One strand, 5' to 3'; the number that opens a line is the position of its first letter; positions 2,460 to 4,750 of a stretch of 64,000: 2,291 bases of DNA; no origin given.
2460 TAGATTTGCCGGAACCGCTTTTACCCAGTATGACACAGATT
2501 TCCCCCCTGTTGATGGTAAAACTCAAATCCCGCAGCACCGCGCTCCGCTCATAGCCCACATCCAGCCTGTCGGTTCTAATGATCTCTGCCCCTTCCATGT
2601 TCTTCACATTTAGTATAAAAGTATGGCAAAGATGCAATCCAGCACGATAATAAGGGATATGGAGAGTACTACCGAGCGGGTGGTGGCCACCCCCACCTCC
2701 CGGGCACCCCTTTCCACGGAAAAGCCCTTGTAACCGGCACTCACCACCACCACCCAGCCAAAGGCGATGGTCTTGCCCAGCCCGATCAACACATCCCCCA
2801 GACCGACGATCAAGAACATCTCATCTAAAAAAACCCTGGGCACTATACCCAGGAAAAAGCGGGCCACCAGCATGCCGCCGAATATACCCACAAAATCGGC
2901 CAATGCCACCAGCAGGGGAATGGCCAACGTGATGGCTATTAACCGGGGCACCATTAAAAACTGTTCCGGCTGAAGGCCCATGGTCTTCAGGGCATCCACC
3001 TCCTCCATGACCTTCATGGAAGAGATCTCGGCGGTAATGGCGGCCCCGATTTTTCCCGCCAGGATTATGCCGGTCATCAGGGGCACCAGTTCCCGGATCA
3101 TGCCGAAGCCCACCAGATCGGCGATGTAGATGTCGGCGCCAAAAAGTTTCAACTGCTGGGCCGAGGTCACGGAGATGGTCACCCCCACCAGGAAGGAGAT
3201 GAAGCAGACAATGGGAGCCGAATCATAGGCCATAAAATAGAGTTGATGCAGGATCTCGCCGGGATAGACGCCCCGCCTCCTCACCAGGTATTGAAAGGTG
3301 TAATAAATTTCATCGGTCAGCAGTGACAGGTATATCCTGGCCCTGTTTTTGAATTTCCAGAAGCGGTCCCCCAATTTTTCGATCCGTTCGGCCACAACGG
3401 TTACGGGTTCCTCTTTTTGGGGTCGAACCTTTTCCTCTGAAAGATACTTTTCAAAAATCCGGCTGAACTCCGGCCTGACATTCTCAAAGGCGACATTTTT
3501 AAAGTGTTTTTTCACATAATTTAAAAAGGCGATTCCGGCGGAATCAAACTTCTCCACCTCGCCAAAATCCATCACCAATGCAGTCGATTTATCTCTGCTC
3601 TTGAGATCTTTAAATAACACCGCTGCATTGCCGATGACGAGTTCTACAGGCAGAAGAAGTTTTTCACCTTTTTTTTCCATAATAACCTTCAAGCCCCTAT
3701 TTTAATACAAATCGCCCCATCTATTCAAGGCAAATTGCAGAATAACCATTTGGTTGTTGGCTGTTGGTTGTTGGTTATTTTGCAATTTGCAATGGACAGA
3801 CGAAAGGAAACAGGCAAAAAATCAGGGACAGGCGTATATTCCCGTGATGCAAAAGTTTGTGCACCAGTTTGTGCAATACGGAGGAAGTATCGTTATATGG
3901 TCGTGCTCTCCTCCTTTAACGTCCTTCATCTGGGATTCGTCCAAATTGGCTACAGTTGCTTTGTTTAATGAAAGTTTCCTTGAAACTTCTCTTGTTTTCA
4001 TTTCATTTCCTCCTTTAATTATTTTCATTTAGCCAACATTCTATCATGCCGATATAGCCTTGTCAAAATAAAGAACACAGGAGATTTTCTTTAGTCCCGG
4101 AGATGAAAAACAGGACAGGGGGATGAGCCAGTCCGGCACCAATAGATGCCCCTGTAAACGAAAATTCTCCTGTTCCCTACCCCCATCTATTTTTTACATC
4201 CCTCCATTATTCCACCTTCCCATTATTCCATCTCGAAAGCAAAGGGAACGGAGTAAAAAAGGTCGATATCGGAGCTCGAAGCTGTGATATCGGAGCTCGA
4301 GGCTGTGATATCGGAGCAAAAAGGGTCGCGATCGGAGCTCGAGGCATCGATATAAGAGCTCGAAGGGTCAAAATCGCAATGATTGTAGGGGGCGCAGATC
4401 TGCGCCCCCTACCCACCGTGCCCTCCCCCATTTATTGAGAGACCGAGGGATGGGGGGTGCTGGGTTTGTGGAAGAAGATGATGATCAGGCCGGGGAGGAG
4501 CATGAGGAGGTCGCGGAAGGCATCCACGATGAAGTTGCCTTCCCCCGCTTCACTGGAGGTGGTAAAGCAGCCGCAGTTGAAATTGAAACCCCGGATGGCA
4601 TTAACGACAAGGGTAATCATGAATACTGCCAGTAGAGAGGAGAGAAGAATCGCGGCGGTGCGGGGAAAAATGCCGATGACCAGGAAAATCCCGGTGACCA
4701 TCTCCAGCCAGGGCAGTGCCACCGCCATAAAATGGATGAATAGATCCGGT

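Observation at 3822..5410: GG-leader, 4-Cys peptide precursor downstream of a rhodanese + MauE/DoxX pair (possible minimal sulfur/disulfide RiPP locus)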

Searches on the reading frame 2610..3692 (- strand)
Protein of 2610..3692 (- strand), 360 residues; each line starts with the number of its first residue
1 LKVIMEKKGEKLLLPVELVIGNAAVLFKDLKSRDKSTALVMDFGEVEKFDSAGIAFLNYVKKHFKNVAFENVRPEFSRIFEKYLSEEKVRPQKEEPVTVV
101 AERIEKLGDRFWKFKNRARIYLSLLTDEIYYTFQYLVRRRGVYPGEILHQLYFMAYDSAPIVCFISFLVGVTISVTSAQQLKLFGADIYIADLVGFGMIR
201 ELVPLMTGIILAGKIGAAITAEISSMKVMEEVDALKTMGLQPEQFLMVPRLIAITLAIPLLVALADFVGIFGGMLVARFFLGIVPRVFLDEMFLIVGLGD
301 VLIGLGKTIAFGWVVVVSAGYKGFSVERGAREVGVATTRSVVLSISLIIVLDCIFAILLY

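Call 3: search_protein_families(library=ncbifam, proteins=[window:2610-3692:-], max_evalue=1)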
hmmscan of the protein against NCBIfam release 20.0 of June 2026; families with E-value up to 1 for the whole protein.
window:2610-3692:- (360 aa): 2 families
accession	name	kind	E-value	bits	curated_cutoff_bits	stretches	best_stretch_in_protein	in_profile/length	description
TIGR00056.1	TIGR00056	subfamily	1.3e-59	202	212.2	1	123-360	22-257/260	MlaE family lipid ABC transporter permease subunit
NF033619.1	perm_MlaE_1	exception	1.5e-40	139.4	315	1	144-359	35-251/253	lipid asymmetry maintenance ABC transporter permease subunit MlaE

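Call 4: search_protein_families(library=pfam, proteins=[window:2610-3692:-], max_evalue=1)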
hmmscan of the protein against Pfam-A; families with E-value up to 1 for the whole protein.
window:2610-3692:- (360 aa): 4 families
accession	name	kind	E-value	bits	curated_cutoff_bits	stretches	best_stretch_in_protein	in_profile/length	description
PF02405.21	MlaE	-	1.2e-68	231.3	22.5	1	147-357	1-211/212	Permease MlaE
PF01740.26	STAS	-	0.00014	22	22.6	1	18-83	19-91/106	STAS domain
PF13466.11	STAS_2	-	0.00022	21.8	29.2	1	22-83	11-77/80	STAS domain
PF13102.12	Phage_int_SAM_5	-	0.21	12.4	22.3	1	56-89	32-63/98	Phage integrase SAM-like domain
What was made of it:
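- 327..3692 (-): STAS-MlaE, MlaF, MlaD and an auxiliary lipoprotein. This is the downstream part of the operon that the insert split. Calls 3 and 4.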

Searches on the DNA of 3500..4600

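Call 65: search_rna_families(source=window, start=3500, end=4600, threshold=evalue, max_evalue=1)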
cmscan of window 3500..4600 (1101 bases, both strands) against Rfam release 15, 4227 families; matches with E-value up to 1: 2.
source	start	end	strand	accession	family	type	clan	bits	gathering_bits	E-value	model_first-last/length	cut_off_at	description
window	3720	3800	+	RF03498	mir-3145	Gene; miRNA;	-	20.3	98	0.55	1-84/84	no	mir-3145 microRNA precursor family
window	4384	4416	+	RF03595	mir-3569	Gene; miRNA;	-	19.5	50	0.66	1-58/58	no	mir-3569 microRNA precursor family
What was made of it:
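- Tried and rejected: The two chance miRNA hits have E > 0.5 (call 65).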
